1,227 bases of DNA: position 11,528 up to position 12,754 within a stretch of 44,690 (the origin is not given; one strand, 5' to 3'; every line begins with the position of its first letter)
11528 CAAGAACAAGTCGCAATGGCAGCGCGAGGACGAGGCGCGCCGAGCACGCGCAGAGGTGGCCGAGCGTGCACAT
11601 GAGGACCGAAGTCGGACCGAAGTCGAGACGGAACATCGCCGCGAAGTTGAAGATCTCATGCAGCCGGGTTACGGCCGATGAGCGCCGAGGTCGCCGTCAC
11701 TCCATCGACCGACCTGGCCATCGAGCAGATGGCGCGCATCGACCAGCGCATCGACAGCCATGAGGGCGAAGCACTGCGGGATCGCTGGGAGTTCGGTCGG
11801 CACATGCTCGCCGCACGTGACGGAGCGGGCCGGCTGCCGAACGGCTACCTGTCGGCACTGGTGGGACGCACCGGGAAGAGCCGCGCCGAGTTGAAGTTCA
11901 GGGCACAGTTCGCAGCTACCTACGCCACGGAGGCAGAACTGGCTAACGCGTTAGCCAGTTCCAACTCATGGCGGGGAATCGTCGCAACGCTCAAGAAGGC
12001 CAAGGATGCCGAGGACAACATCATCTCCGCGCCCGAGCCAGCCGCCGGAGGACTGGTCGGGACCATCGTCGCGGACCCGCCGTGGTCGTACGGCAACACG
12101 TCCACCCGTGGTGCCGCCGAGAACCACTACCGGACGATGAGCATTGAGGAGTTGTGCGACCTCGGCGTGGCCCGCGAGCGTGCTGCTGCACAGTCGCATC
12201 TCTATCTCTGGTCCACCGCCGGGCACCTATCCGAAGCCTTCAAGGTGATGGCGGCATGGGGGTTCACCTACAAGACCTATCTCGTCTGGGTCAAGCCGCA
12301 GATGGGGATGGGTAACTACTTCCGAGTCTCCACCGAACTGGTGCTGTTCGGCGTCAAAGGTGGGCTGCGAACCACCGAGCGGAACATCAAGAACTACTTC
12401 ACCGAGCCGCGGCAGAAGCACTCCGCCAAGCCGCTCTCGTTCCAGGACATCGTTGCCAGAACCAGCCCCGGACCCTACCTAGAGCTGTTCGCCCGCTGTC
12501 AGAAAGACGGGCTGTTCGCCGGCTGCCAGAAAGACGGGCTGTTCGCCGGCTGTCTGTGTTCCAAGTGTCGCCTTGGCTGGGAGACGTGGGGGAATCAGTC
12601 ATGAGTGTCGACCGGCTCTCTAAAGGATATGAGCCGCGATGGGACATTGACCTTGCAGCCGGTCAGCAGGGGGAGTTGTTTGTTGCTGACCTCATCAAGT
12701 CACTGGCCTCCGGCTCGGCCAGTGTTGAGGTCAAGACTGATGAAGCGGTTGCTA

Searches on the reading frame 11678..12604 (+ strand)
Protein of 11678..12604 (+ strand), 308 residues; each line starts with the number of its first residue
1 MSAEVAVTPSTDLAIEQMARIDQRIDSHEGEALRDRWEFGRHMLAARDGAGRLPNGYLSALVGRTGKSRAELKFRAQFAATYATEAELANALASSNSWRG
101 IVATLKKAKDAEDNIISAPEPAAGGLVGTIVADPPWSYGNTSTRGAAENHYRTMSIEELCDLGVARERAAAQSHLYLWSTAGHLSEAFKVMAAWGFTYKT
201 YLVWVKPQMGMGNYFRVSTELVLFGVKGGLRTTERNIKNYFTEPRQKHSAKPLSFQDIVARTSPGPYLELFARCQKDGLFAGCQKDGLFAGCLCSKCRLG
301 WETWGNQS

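Call 48: search_protein_families(library=phrogs, proteins=[window:11678-12604:+], max_evalue=0.001)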
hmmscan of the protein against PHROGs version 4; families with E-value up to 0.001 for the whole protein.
window:11678-12604:+ (308 aa): 5 families
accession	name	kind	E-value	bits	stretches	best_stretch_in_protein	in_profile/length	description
phrog_359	-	other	2.2e-53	182.9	1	122-278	117-286/329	DNA methyltransferase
phrog_21315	-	unknown function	1.6e-33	117.3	1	123-307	236-406/415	-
phrog_10837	-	unknown function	9.8e-19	68.7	1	177-278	1-114/139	-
phrog_15877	-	other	9e-13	49.6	1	130-256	8-146/152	DNA methyltransferase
phrog_498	-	other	0.00064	19.3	1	131-250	227-362/633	DNA methyltransferase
